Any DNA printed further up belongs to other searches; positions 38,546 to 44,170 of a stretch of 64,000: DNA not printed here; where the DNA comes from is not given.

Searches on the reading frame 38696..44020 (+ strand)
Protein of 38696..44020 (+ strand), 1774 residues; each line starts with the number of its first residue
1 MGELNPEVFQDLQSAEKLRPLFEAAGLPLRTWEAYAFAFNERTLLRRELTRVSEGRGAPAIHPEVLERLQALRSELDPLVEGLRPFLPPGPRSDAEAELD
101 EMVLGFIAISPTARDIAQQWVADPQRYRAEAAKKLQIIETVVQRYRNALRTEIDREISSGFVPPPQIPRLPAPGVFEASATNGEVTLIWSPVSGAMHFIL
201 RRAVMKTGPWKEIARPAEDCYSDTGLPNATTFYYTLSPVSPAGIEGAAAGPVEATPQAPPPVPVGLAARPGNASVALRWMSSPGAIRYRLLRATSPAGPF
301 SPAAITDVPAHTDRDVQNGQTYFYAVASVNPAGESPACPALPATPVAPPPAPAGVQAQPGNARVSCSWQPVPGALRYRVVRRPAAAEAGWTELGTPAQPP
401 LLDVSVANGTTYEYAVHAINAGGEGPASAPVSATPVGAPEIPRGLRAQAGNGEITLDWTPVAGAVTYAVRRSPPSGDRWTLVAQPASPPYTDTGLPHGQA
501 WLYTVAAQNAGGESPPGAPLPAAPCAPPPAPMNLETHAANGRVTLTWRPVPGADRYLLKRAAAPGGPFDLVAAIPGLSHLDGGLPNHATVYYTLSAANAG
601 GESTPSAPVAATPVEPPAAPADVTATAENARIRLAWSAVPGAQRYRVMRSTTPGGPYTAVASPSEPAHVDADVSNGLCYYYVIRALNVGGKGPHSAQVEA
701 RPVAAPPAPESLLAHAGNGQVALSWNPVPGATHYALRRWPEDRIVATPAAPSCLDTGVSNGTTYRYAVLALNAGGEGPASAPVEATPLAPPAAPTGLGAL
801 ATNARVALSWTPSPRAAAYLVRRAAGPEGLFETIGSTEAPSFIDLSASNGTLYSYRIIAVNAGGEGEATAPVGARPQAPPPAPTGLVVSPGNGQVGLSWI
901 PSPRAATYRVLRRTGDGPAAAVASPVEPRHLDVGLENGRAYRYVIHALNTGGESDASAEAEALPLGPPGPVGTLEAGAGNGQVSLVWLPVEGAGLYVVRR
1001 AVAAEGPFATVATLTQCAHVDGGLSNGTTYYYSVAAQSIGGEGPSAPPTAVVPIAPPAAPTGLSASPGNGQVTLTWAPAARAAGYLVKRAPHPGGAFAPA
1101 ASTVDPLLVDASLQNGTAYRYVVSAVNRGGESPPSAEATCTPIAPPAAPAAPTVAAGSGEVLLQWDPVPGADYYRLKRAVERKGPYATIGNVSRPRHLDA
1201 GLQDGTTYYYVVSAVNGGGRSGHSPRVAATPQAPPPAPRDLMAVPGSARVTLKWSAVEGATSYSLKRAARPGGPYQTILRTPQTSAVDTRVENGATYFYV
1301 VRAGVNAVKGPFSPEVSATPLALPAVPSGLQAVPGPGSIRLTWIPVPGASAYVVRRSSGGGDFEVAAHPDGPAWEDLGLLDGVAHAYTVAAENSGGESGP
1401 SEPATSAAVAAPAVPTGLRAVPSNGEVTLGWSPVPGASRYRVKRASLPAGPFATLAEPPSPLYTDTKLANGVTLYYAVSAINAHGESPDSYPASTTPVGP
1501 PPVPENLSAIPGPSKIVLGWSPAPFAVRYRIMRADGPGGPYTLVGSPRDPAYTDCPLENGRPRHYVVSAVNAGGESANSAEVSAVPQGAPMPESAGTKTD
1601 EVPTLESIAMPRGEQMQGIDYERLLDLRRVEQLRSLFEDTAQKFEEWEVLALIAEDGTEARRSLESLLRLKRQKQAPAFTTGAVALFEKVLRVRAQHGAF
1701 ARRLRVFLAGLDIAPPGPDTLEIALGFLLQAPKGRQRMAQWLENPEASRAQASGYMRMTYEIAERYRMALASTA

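Call 11: search_protein_families(library=pfam, proteins=[window:38696-44020:+], max_evalue=0.001)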
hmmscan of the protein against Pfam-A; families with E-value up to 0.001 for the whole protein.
window:38696-44020:+ (1774 aa): 5 families
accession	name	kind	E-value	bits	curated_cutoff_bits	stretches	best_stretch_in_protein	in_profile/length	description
PF00041.27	fn3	-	5.5e-57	190.4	25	2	708-785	2-83/84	Fibronectin type III domain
PF01108.23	Tissue_fac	-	2.9e-15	56.5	27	0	525-552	19-46/107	Tissue factor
PF21910.2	GH85_C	-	2.6e-07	31.4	27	0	624-666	11-53/95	GH85 endohexosaminidases, C-terminal domain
PF16656.11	Pur_ac_phosph_N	-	3.6e-06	27.9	30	0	1201-1219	67-84/93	Purple acid Phosphatase, N-terminal domain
PF24489.1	Ig_J_second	-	7.8e-05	23.1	27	0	1199-1223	62-86/105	Tip attachment protein J second Ig-like domain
